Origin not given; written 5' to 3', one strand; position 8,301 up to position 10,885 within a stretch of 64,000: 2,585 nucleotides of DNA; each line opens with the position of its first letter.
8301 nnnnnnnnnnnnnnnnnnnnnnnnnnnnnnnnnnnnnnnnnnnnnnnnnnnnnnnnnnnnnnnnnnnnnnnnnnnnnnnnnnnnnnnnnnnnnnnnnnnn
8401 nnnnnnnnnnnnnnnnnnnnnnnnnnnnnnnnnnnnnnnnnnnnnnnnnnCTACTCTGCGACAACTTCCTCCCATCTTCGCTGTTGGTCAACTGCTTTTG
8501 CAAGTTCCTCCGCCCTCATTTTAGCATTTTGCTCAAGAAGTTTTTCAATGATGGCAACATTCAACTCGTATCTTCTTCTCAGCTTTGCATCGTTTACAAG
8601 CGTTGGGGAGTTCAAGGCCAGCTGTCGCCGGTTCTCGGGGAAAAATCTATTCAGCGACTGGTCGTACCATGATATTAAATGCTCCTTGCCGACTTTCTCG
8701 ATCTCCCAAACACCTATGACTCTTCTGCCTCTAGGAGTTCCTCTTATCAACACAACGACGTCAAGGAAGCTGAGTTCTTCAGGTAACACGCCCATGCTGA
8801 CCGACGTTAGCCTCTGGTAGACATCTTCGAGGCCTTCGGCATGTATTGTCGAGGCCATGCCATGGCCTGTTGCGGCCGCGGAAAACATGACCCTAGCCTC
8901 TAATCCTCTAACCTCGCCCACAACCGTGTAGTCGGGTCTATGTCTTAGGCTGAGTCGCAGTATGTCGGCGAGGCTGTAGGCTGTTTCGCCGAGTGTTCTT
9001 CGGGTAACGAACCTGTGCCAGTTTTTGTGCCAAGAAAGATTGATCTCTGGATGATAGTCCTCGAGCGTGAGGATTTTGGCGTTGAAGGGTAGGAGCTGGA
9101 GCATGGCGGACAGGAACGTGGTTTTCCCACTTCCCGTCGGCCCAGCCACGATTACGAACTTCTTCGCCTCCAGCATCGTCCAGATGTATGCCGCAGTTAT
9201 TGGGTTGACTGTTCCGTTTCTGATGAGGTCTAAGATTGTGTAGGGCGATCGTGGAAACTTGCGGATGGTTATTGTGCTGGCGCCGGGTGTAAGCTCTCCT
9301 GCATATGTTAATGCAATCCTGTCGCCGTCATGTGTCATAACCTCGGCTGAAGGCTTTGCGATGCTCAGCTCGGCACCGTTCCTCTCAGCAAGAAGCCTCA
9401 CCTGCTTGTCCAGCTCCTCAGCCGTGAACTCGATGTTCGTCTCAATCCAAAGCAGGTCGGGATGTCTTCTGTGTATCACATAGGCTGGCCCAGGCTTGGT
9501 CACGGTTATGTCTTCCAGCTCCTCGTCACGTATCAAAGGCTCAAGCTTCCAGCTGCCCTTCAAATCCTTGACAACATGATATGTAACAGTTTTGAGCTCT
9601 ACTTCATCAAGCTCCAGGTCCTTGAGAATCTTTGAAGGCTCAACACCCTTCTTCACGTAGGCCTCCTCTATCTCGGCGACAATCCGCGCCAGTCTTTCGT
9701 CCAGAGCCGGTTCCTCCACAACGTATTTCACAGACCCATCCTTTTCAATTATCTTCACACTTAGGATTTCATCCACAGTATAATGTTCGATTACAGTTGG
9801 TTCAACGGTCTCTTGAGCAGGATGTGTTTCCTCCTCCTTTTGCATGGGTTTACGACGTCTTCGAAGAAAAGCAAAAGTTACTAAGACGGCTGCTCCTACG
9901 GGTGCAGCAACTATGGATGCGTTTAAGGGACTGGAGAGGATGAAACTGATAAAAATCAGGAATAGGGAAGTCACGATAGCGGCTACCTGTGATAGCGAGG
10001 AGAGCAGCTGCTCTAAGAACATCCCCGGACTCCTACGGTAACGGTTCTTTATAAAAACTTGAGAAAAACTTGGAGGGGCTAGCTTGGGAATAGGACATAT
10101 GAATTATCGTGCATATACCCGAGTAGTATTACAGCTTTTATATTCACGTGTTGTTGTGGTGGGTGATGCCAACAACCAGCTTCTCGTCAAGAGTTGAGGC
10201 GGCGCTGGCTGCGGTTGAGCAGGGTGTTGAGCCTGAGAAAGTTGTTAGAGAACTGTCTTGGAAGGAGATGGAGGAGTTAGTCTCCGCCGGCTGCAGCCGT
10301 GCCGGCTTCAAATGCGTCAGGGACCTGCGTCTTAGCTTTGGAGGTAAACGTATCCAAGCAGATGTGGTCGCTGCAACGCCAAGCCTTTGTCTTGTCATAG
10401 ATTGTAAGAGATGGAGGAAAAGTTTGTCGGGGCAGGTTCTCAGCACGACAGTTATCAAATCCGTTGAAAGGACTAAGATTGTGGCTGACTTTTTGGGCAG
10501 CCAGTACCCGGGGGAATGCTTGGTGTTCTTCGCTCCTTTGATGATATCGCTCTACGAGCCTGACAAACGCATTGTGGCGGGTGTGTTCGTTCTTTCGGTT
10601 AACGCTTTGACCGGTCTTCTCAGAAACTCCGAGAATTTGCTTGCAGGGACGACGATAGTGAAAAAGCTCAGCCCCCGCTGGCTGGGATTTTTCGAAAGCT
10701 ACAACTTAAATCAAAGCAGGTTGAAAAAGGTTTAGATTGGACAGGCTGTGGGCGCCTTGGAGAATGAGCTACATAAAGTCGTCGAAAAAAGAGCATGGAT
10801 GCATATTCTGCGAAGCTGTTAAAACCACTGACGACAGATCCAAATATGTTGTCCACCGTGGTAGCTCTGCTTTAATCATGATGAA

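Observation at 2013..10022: Archaeal type IV pilus (Ups/Aap-like) assembly locus with three prepilin genes, FlaJ/TadC platform, PilB/FlaI ATPase and an embedded zinc-ribbon protein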

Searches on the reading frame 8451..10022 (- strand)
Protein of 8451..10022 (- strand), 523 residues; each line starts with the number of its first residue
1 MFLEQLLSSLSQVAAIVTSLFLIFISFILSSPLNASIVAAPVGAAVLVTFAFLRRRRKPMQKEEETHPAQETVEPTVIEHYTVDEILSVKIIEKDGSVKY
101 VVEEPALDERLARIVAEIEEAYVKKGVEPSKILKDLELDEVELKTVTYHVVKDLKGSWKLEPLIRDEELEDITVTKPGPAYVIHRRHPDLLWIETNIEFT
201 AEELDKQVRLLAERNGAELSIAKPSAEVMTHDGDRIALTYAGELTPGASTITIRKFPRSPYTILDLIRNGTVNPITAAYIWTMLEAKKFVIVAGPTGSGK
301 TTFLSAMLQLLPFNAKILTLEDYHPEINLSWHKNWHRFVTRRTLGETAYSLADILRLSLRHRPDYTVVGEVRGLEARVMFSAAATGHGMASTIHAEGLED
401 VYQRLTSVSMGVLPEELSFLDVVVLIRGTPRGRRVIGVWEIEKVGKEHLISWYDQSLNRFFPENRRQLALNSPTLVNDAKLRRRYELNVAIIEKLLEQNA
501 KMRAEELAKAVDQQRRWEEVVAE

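Call 3: search_protein_families(library=pfam, proteins=[window:8451-10022:-], max_evalue=0.1)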
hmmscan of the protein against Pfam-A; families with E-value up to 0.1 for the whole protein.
window:8451-10022:- (523 aa): 24 families
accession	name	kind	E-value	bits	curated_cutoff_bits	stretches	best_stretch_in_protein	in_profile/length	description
PF00437.27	T2SSE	-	4.1e-31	108.4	24.9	1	247-520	103-368/370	Type II/IV secretion system protein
PF20720.3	nSTAND3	-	0.0012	19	27.2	1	282-308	12-38/155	Novel STAND NTPase 3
PF13555.12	AAA_29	-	0.0016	18.6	27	1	288-311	23-46/61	P-loop containing region of AAA domain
PF00005.33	ABC_tran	-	0.0032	18.5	25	1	284-319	8-43/137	ABC transporter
PF13481.12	AAA_25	-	0.0071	16.4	27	1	279-306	25-52/195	AAA domain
PF13401.12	AAA_22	-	0.0072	17.1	27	1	286-312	4-30/130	AAA domain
PF01580.24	FtsK_SpoIIIE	-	0.0093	15.9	24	1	289-309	41-61/221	FtsK/SpoIIIE family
PF00270.35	DEAD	-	0.011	15.9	26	1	274-311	2-39/167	DEAD/DEAH box helicase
PF02367.23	TsaE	-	0.015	15.7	26.6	1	278-313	12-47/128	Threonylcarbamoyl adenosine biosynthesis protein TsaE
PF03029.23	ATP_bind_1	-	0.016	15.4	27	1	292-314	1-23/240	Conserved hypothetical ATP binding protein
PF13086.12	AAA_11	-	0.018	15.3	27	1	279-311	9-41/257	AAA domain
PF13476.12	AAA_23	-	0.021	15.9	27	1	287-310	19-42/201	AAA domain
PF25199.1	nSTAND_NTPase5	-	0.023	15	34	1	286-307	40-61/145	Novel STAND NTPase 5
PF12775.13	AAA_7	-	0.024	14.6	25.8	1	280-312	26-58/181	P-loop containing dynein motor region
PF02492.25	cobW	-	0.028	14.4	20.7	1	290-309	3-22/180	CobW/HypB/UreG, nucleotide-binding domain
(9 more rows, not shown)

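Call 4: search_protein_families(library=ncbifam, proteins=[window:8451-10022:-], max_evalue=0.1)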
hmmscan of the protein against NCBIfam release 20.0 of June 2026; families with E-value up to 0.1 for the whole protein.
window:8451-10022:- (523 aa): 44 families (the best 25 are shown)
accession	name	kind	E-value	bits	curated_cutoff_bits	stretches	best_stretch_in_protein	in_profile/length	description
NF058587.1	archaellum_moto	equivalog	1.5e-70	238.5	550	1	67-446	51-438/527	archaellum flagellar ATPase motor FlaI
NF053672.1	bindosome_BasE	exception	1.6e-59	202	1000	1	76-419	39-398/512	bindosome assembly system ATPase subunit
TIGR03819.1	heli_sec_ATPase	hypoth_equivalog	1.6e-38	132.8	373.15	1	109-434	7-333/340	TadA family conjugal transfer-associated ATPase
TIGR02788.1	VirB11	equivalog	2e-29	102.6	249.95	2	279-410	136-267/308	P-type DNA transfer ATPase VirB11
TIGR02782.1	TrbB_P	equivalog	5.4e-26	91.6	304.55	1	200-445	50-297/303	P-type conjugative transfer ATPase TrbB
NF010475.0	PRK13900.1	equivalog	3.9e-23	82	389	1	279-436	152-319/333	type IV secretion system ATPase VirB11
NF041000.1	ATPase_ComGA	equivalog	2.6e-21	75.8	300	1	283-417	123-252/267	competence type IV pilus ATPase ComGA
TIGR01420.1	pilT_fam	subfamily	4.3e-20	72.2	319.1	1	286-406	121-240/343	PilT/PilU family type 4a pilus ATPase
NF010469.0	PRK13894.1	subfamily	3.7e-19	69.2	508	1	211-442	74-308/320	conjugal transfer ATPase TrbB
TIGR02538.1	type_IV_pilB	equivalog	1e-14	54.1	675.65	1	279-414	308-436/564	type IV-A pilus assembly ATPase PilB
NF010407.0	PRK13833.1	subfamily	1.2e-14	54.5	499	1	249-446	106-305/323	conjugal transfer protein TrbB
NF010425.0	PRK13851.1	equivalog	2.2e-14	53.1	461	1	278-407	153-282/344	type IV secretion system protein VirB11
NF007755.0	PRK10436.1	equivalog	9.1e-14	51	617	1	203-409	136-336/465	type II secretion system protein GspE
TIGR02533.1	type_II_gspE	equivalog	1.6e-13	50.2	630.25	1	286-413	242-362/486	type II secretion system ATPase GspE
NF053534.1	T4PilAsmATPsTfpB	equivalog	3.4e-11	42.2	850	1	286-408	335-452/584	type IV pilus assembly ATPase TfpB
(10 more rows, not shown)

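Call 5: find_encoding_contigs(protein=window:8451-10022:-, flank=10000, max_places=6)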
Protein window:8451-10022:- (523 aa): 6 contigs read that carry it; 4 places shown.
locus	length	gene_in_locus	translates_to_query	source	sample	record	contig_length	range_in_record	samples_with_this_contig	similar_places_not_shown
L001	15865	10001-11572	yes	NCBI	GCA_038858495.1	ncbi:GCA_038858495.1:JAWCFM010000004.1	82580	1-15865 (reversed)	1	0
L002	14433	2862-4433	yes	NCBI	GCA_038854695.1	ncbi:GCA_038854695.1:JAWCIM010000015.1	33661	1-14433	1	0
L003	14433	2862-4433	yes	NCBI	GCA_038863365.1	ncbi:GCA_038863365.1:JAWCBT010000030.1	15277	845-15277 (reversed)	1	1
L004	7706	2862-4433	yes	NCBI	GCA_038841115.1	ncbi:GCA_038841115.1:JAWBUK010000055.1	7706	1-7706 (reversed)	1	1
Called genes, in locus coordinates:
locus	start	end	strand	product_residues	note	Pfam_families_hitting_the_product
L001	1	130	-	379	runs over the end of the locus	PF01134:GIDA (weak), PF01494:FAD_binding_3, PF03486:HI0933_like (faint), PF05834:Lycopene_cycl (faint), PF07992:Pyr_redox_2, PF12831:FAD_oxidored, PF01266:DAO (weak), PF22578:GGR_cat, +1 more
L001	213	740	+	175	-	PF01479:S4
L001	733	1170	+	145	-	PF00411:Ribosomal_S11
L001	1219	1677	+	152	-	PF01967:MoaC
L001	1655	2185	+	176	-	PF00994:MoCF_biosynth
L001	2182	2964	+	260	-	PF23023:Anti-Pycsar_Apyc1, PF00753:Lactamase_B, PF12706:Lactamase_B_2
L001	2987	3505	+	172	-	PF22769:DCD, PF00692:dUTPase (weak)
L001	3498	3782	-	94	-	PF02597:ThiS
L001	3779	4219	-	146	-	PF02391:MoaE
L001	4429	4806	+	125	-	PF02675:AdoMet_dc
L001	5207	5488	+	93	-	-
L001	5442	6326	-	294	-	PF00294:PfkB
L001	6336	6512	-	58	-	-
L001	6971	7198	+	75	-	-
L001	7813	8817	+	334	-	PF04055:Radical_SAM, PF08608:Wyosine_form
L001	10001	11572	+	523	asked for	PF00437:T2SSE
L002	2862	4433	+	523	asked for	PF00437:T2SSE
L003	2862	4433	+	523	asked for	PF00437:T2SSE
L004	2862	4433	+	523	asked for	PF00437:T2SSE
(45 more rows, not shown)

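Call 35: search_solved_structures(query=window:8451-10022:-, max_evalue=1e-10)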
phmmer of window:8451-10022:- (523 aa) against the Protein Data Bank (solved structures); distinct sequences matched with E-value up to 1e-10: 14.
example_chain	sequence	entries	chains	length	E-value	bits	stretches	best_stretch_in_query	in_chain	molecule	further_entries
2oap_1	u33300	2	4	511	5.3e-61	210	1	145-441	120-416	Type II secretion system protein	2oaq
4ii7_A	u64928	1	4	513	1.6e-54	188.6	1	131-424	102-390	FlaI ATPase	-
4ihq_A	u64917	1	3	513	1.1e-53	185.9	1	131-424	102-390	FlaI ATPase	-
8rkd_E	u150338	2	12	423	2.6e-23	85.7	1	132-411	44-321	Pilus assembly ATPase CpaF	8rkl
8rjf_A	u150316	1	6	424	2.6e-23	85.7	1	132-411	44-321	Pilus assembly ATPase CpaF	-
9e24_A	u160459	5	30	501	4.1e-23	85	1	132-411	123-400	CpaF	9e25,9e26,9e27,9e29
2gza_A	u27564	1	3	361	4.1e-18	68.5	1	283-407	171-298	Type IV secretion system protein VirB11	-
6bge_A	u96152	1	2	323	1.1e-15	60.5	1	286-410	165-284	VirB11-like protein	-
1g6o_A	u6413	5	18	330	1.1e-15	60.5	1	286-410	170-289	CAG-ALPHA | virB11 homolog | Cag-alfa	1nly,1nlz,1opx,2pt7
2eyu_A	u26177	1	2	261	5.3e-14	55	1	289-408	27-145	twitching motility protein PilT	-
2gsz_A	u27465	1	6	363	1e-13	54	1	289-408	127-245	twitching motility protein PilT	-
2ewv_A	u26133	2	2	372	1.1e-13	54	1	289-408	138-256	twitching motility protein PilT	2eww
3jvu_A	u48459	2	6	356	2.1e-12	49.7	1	288-407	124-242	Twitching mobility protein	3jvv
5fl3_A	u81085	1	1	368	1e-10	44.2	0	287-395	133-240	PILI RETRACTION PROTEIN PILT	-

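Call 51: find_homologous_proteins(query=window:8451-10022:-, max_evalue=1e-30)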
Query window:8451-10022:- (523 aa): 75 proteins with E <= 1e-30 among 8000 candidates.
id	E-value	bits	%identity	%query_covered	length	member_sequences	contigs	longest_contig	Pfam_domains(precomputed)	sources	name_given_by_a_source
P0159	0.0e+0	1024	100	89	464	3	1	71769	PF00437.27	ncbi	ncbi:MAG: type II/IV secretion system ATPase subunit [Candidatus Caldarchaeum sp.]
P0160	3.0e-292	988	86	100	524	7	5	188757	PF00437.27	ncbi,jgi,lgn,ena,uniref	ncbi:MAG: type II/IV secretion system ATPase subunit [Candidatus Caldarchaeum sp.]|uniref:Bacterial 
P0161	2.0e-248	843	72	100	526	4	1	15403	PF00437.27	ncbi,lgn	ncbi:MAG: type II/IV secretion system ATPase subunit [Nitrososphaerota archaeon]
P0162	2.9e-248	843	72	100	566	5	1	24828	PF00437.27,PF00005.34,PF13191.13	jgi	jgi:archaeal flagellar protein FlaI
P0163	4.9e-245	832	73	100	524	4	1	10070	PF00437.27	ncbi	-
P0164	6.3e-240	815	71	99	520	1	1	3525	PF00437.27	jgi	-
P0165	8.5e-229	778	68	100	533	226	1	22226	PF00437.27,PF27713.1,PF13191.13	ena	-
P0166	6.7e-227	772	68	99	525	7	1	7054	PF00437.27,PF27713.1,PF20720.4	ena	-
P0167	6.0e-225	766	68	99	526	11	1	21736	PF00437.27,PF27713.1,PF20720.4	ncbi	-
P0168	9.6e-217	739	72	86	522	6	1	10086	PF00437.27,PF00005.34,PF27713.1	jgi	jgi:flagellar protein FlaI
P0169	1.8e-214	731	68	87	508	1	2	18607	PF00437.27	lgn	-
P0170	3.3e-214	730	66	96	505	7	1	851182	PF00437.27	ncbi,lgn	-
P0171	4.4e-212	723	65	96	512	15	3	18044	PF00437.27,PF20720.4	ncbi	ncbi:MAG: type II/IV secretion system ATPase subunit [Candidatus Caldarchaeum sp.]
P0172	6.4e-211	719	67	94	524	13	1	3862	PF00437.27,PF27713.1,PF20720.4,PF13191.13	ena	-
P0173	7.2e-211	719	68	91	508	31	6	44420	PF00437.27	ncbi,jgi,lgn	ncbi:MAG: type II/IV secretion system ATPase subunit [Candidatus Caldarchaeum sp.]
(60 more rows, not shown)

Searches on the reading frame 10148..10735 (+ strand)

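Call 3: search_protein_families(library=pfam, proteins=[window:10148-10735:+], max_evalue=0.1)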
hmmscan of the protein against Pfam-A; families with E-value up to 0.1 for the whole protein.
window:10148-10735:+ (195 aa): 3 families
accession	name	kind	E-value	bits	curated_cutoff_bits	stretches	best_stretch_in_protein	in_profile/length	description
PF04471.18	Mrr_cat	-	0.00053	20.5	21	1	34-97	2-65/115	Restriction endonuclease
PF08378.17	NERD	-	0.0012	19.7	22.1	1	51-96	18-64/111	Nuclease-related domain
PF01870.24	Hjc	-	0.029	14.7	21.1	1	51-91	12-51/93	Archaeal holliday junction resolvase (hjc)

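Call 4: search_protein_families(library=ncbifam, proteins=[window:10148-10735:+], max_evalue=0.1)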
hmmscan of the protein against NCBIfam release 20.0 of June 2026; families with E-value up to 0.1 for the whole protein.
window:10148-10735:+ (195 aa): 1 family
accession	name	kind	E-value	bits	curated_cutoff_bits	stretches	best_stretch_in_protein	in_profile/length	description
NF010296.0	PRK13736.1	subfamily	0.063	12.2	251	1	131-175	41-85/245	F-type conjugal transfer protein TraK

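Call 57: search_protein_families(library=padloc, proteins=[window:10148-10735:+], max_evalue=0.01)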
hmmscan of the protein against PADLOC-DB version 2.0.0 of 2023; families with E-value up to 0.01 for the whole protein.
window:10148-10735:+ (195 aa): 0 families
